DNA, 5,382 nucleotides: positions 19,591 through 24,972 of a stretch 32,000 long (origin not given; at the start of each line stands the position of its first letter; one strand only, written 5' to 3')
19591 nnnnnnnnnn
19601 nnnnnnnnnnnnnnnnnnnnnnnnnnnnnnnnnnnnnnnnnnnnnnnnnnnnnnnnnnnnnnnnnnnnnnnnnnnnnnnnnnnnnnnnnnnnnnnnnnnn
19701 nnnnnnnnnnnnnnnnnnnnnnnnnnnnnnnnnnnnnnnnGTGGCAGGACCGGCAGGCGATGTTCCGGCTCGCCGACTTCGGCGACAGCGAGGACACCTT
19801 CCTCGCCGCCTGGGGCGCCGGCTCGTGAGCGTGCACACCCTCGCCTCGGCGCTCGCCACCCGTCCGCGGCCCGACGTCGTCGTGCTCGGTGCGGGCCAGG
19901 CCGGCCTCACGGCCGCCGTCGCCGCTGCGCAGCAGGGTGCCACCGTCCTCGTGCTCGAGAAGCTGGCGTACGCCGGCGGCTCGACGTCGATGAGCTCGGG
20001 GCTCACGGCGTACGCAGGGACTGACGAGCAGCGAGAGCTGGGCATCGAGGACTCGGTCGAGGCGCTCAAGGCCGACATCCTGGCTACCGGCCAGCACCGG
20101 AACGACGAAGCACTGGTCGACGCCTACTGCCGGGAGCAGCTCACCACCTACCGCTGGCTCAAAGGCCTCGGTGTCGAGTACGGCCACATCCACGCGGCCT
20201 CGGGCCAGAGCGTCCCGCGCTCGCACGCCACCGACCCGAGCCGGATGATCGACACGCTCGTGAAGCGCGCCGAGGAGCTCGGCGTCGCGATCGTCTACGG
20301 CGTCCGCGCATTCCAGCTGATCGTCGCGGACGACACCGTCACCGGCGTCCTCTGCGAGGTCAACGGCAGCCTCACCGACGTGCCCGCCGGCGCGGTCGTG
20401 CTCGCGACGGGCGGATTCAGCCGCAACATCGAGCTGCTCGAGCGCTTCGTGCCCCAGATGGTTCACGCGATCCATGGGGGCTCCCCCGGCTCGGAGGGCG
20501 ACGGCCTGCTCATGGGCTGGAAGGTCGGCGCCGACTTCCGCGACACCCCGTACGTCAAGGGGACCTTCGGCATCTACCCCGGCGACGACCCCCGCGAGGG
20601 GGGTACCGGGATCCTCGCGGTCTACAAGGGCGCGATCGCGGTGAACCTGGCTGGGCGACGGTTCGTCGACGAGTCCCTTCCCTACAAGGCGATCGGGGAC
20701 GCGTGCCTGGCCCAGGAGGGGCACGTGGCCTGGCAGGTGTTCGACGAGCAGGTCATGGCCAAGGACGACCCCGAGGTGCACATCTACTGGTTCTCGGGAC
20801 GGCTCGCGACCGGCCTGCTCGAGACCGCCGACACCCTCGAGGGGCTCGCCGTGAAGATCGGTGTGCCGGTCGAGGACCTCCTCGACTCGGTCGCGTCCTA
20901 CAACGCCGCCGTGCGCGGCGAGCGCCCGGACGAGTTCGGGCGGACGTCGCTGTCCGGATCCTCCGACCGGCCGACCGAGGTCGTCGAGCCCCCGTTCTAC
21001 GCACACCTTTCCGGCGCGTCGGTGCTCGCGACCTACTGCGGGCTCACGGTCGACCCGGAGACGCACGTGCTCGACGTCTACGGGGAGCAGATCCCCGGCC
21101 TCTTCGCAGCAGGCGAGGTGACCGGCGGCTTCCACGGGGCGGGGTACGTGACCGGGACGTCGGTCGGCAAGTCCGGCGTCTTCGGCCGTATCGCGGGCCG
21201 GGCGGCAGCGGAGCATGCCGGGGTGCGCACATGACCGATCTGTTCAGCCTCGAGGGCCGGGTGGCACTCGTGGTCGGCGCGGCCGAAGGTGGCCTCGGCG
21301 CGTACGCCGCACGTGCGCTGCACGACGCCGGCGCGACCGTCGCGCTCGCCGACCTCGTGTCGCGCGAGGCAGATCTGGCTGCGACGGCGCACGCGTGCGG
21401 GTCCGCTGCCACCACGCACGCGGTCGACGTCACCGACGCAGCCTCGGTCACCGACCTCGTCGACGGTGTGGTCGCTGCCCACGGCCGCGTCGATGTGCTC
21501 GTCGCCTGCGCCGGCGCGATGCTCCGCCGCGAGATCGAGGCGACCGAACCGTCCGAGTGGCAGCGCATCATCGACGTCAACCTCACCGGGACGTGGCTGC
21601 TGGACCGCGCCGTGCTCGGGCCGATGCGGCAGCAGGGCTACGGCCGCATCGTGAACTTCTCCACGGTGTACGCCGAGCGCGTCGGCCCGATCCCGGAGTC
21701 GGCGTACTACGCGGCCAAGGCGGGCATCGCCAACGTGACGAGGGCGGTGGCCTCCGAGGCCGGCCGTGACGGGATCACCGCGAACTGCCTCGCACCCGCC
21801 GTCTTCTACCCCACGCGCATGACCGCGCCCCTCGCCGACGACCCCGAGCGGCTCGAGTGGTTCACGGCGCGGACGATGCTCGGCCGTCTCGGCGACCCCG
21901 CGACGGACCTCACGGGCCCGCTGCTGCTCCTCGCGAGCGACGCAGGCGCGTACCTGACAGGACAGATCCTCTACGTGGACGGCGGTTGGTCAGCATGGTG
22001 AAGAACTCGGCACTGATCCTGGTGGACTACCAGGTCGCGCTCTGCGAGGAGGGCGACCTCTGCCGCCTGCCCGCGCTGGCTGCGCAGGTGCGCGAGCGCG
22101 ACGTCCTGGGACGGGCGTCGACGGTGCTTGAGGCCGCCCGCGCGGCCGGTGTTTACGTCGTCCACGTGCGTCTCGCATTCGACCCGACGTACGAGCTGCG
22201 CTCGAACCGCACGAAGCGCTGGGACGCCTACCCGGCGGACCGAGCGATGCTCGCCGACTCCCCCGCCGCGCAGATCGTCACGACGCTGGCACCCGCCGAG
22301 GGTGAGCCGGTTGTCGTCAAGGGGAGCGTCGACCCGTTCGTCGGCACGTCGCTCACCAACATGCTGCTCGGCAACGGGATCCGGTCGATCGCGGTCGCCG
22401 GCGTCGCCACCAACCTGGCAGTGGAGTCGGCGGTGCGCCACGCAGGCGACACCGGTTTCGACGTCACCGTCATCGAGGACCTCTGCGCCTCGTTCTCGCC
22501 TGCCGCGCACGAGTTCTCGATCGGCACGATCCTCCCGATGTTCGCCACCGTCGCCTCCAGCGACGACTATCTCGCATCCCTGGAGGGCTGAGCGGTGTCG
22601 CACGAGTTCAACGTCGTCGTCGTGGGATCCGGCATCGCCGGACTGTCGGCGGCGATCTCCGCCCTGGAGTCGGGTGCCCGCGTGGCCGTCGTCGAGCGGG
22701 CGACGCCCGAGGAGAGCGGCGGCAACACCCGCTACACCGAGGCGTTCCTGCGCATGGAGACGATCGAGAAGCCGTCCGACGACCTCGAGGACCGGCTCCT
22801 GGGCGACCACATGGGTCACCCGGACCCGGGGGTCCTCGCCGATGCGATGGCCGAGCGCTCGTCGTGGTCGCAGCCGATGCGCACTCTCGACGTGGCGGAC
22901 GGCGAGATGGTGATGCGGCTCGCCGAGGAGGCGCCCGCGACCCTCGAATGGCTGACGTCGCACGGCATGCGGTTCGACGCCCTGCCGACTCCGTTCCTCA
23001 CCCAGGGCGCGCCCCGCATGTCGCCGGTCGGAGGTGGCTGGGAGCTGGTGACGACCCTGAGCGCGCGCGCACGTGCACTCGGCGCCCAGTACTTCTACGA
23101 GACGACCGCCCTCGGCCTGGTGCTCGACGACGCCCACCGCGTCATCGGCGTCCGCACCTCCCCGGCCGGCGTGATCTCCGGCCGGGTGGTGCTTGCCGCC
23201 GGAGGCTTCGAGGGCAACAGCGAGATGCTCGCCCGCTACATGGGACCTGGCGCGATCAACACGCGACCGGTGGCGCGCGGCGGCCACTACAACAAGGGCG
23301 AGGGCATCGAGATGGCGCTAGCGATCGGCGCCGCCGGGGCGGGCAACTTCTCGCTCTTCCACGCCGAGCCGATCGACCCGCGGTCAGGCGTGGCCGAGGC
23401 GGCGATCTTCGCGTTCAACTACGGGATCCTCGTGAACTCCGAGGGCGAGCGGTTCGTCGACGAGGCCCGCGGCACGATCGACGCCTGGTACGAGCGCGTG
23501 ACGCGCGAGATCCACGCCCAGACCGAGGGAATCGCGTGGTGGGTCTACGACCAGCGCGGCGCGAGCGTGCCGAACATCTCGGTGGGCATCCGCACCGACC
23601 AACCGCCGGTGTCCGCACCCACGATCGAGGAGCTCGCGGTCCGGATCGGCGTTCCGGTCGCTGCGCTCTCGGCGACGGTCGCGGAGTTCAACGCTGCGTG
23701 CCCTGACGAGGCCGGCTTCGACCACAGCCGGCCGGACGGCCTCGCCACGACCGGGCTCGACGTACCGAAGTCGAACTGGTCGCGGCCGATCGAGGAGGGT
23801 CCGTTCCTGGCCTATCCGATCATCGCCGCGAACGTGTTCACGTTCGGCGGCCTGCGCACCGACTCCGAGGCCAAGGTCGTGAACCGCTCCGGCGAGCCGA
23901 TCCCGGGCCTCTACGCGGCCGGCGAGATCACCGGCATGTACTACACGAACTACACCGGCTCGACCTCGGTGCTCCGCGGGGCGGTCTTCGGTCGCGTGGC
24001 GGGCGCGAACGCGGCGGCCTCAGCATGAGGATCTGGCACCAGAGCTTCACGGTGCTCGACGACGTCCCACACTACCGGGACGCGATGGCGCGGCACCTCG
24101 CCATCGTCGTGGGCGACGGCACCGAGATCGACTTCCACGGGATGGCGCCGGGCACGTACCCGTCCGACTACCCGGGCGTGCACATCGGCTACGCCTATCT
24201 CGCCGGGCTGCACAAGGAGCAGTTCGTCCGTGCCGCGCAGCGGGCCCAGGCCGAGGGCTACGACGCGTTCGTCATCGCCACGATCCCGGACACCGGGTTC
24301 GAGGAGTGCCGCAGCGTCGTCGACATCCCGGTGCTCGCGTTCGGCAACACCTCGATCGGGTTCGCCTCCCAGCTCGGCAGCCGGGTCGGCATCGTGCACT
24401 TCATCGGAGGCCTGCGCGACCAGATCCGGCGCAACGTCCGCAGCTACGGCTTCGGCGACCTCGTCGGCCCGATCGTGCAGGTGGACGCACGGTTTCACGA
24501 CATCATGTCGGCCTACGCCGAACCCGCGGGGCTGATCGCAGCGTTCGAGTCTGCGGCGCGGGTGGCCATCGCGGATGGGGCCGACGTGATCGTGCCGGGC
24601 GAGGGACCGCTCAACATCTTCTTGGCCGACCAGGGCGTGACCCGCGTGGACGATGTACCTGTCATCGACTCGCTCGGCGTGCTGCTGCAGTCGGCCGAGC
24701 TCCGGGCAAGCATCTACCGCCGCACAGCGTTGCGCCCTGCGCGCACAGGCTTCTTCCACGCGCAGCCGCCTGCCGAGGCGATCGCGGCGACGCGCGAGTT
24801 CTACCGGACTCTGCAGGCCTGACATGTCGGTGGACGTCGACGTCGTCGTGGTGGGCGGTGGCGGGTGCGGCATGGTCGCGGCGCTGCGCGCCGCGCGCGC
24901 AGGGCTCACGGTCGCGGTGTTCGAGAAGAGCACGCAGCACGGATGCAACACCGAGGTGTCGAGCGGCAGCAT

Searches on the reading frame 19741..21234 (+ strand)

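Call 10: search_protein_families(library=pfam, proteins=[window:19741-21234:+], max_evalue=0.001)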
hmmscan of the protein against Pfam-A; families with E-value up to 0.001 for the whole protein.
window:19741-21234:+ (497 aa): 10 families
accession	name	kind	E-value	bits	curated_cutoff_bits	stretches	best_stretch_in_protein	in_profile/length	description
PF00890.30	FAD_binding_2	-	4.5e-55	188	20.4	1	45-475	1-414/414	FAD binding domain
PF01266.30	DAO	-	1.3e-15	58.2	27.9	1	45-236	1-213/353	FAD dependent oxidoreductase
PF12831.13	FAD_oxidored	-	6.7e-13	49.1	27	1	45-224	1-145/416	FAD dependent oxidoreductase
PF03486.20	HI0933_like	-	5.1e-11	42.9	50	1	45-228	2-167/244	HI0933-like protein Rossmann domain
PF07992.20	Pyr_redox_2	-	4.2e-10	40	26.1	1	45-230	2-114/291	Pyridine nucleotide-disulphide oxidoreductase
PF13450.12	NAD_binding_8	-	2e-06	28.4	21.9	1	48-82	1-35/68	NAD(P)-binding Rossmann-like domain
PF01134.28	GIDA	-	2.2e-06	27.5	22.1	1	45-73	1-29/391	Glucose inhibited division protein A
PF01946.23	Thi4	-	5.1e-06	26.3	26.2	1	43-81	17-57/235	Thi4 family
PF01494.25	FAD_binding_3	-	3.2e-05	23.8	22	1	45-226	3-160/349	FAD binding domain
PF01262.27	AlaDh_PNT_C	-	0.00034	20.6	23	1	33-74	18-59/214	Alanine dehydrogenase/PNT, C-terminal domain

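Call 48: search_protein_families(library=ncbifam, proteins=[window:19741-21234:+], max_evalue=1e-10)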
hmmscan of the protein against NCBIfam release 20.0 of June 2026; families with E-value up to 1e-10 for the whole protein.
window:19741-21234:+ (497 aa): 31 families (the best 25 are shown)
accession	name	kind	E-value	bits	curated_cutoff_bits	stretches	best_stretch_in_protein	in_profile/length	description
TIGR01813.1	flavo_cyto_c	subfamily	2.2e-81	273.9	285.45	1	45-486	1-443/444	flavocytochrome c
NF006130.0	PRK08274.1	equivalog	7e-66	222.9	369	1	43-493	5-462/467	FAD-dependent tricarballylate dehydrogenase TcuA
NF005064.0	PRK06481.1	equivalog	8.4e-65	219.4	542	1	43-493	61-503/506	flavocytochrome c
NF005510.0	PRK07121.1-3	subfamily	4.2e-60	203.9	481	2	168-492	181-489/492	FAD-binding protein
NF005511.0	PRK07121.1-4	equivalog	3.8e-57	194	466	2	217-494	269-544/553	FAD-binding protein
NF053717.1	VnlPnlRedVprA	equivalog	5.5e-50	170.6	600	2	43-339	6-312/481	vinyl phenol reductase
NF005512.0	PRK07121.1-5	subfamily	1.1e-49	169.4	812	2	169-491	184-488/489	FAD-binding protein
NF009478.0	PRK12844.1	equivalog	3.9e-47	160.8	789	2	171-493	214-552/559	3-ketosteroid-delta-1-dehydrogenase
NF004789.0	PRK06134.1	subfamily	8.6e-46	156.6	747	2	169-493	219-571/581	FAD-dependent oxidoreductase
NF005508.0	PRK07121.1-1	equivalog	1.1e-44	152.8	537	2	152-494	160-495/497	FAD-binding protein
NF009477.0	PRK12843.1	equivalog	5.3e-42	144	758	2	171-492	225-571/578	FAD-dependent oxidoreductase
NF009476.0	PRK12839.1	equivalog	2e-40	138.5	940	1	168-494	215-569/572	FAD-dependent oxidoreductase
NF053677.1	Desat2ChcC2Cyan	equivalog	1.5e-39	135.8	900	1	164-494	200-556/558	4-oxocyclohex-2-ene-1-carboxylate 5-dehydrogenase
NF053676.1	4oxCHCAChcC1Cy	equivalog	3.3e-38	131.4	1000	2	169-488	189-525/528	4-oxocyclohexanecarboxylate 2-dehydrogenase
NF009474.0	PRK12837.1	equivalog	3.9e-38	131.5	675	1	189-486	196-505/513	FAD-binding protein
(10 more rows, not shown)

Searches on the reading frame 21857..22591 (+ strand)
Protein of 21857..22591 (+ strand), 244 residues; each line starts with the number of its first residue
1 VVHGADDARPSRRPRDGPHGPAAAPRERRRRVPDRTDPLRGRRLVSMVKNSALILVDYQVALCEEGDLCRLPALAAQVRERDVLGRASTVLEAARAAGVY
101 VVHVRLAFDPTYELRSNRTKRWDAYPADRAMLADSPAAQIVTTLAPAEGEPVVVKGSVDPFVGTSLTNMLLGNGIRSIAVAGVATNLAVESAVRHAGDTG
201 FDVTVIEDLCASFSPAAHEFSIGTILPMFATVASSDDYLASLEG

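Call 10: search_protein_families(library=pfam, proteins=[window:21857-22591:+], max_evalue=0.001)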
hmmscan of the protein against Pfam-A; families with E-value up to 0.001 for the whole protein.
window:21857-22591:+ (244 aa): 1 family
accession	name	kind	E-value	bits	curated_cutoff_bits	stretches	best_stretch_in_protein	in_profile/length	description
PF00857.26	Isochorismatase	-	1.1e-35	123.8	27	1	51-237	1-175/175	Isochorismatase domain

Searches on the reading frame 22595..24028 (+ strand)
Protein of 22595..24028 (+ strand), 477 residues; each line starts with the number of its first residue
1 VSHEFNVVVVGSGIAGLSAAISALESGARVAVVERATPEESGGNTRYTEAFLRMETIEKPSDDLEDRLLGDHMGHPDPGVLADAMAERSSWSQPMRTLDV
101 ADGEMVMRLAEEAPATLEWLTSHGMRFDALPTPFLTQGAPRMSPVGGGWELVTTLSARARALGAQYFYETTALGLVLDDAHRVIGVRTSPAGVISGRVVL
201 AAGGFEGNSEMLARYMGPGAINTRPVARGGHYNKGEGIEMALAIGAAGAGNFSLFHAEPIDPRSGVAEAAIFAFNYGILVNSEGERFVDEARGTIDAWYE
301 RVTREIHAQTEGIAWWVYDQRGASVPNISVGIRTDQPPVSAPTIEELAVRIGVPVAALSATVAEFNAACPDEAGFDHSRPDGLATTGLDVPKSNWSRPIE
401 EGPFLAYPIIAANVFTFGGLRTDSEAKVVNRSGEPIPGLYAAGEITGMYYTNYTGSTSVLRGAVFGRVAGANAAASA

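Call 37: search_protein_families(library=pfam, proteins=[window:22595-24028:+], max_evalue=0.00001)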
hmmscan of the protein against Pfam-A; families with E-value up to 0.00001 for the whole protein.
window:22595-24028:+ (477 aa): 5 families
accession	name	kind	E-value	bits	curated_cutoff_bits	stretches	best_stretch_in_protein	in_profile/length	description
PF00890.30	FAD_binding_2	-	3.3e-43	148.9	20.4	2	102-456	76-411/414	FAD binding domain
PF01266.30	DAO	-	5.9e-15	56.1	27.9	1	7-207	2-207/353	FAD dependent oxidoreductase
PF07992.20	Pyr_redox_2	-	3.7e-07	30.3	26.1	1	5-57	1-52/291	Pyridine nucleotide-disulphide oxidoreductase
PF03486.20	HI0933_like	-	9.2e-07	29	50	0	6-36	2-32/244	HI0933-like protein Rossmann domain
PF12831.13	FAD_oxidored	-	1.9e-06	27.9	27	1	7-36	2-31/416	FAD dependent oxidoreductase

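Call 48: search_protein_families(library=ncbifam, proteins=[window:22595-24028:+], max_evalue=1e-10)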
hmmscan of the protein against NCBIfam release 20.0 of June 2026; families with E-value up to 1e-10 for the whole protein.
window:22595-24028:+ (477 aa): 30 families (the best 25 are shown)
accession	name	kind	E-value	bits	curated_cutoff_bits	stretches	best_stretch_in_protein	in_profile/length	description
NF006130.0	PRK08274.1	equivalog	5.3e-103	345.3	369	1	2-477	3-462/467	FAD-dependent tricarballylate dehydrogenase TcuA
TIGR02485.1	CobZ_N-term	equivalog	2.2e-58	198.1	372.55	1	6-475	3-433/437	FAD-dependent tricarballylate dehydrogenase TcuA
NF005510.0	PRK07121.1-3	subfamily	2.9e-47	161.5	481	1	137-476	168-489/492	FAD-binding protein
TIGR01813.1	flavo_cyto_c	subfamily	1.3e-43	149.3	285.45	1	101-470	78-443/444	flavocytochrome c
NF005512.0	PRK07121.1-5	subfamily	4.1e-38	131.1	812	1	144-474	177-487/489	FAD-binding protein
NF005511.0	PRK07121.1-4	equivalog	3.5e-37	128.1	466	1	196-475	269-541/553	FAD-binding protein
NF009478.0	PRK12844.1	equivalog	3.4e-35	121.4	789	1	145-475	206-550/559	3-ketosteroid-delta-1-dehydrogenase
NF009474.0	PRK12837.1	equivalog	2.2e-33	115.9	675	1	145-456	169-490/513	FAD-binding protein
NF005508.0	PRK07121.1-1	equivalog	2.3e-33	115.5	537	1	143-476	170-493/497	FAD-binding protein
NF005509.0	PRK07121.1-2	subfamily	4e-33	114.8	630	1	165-476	219-524/527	FAD-binding protein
NF005882.1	PRK07843.1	equivalog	4.2e-33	114.6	788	1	143-470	196-544/547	3-oxosteroid 1-dehydrogenase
NF053717.1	VnlPnlRedVprA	equivalog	1e-32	113.6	600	1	340-446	354-446/481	vinyl phenol reductase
NF004789.0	PRK06134.1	subfamily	3.5e-32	111.7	747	1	144-474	212-568/581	FAD-dependent oxidoreductase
NF005064.0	PRK06481.1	equivalog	3.1e-31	108.6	542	1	193-475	238-501/506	flavocytochrome c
NF053676.1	4oxCHCAChcC1Cy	equivalog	7.6e-29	100.5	1000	1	145-460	183-512/528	4-oxocyclohexanecarboxylate 2-dehydrogenase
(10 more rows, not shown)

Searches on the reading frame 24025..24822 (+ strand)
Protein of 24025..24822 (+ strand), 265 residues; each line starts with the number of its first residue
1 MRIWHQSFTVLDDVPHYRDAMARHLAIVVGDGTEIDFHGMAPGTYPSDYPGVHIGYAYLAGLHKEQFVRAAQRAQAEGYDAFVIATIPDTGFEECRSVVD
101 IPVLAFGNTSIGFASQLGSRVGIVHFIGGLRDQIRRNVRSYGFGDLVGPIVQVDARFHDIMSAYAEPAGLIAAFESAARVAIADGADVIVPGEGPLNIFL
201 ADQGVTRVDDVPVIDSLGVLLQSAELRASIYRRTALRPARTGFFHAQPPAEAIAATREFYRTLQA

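Call 37: search_protein_families(library=pfam, proteins=[window:24025-24822:+], max_evalue=0.00001)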
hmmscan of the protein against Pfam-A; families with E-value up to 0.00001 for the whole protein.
window:24025-24822:+ (265 aa): 1 family
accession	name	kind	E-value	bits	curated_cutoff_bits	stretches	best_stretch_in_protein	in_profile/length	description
PF01177.27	Asp_Glu_race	-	4.8e-16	59.6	31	1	66-223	55-210/211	Asp/Glu/Hydantoin racemase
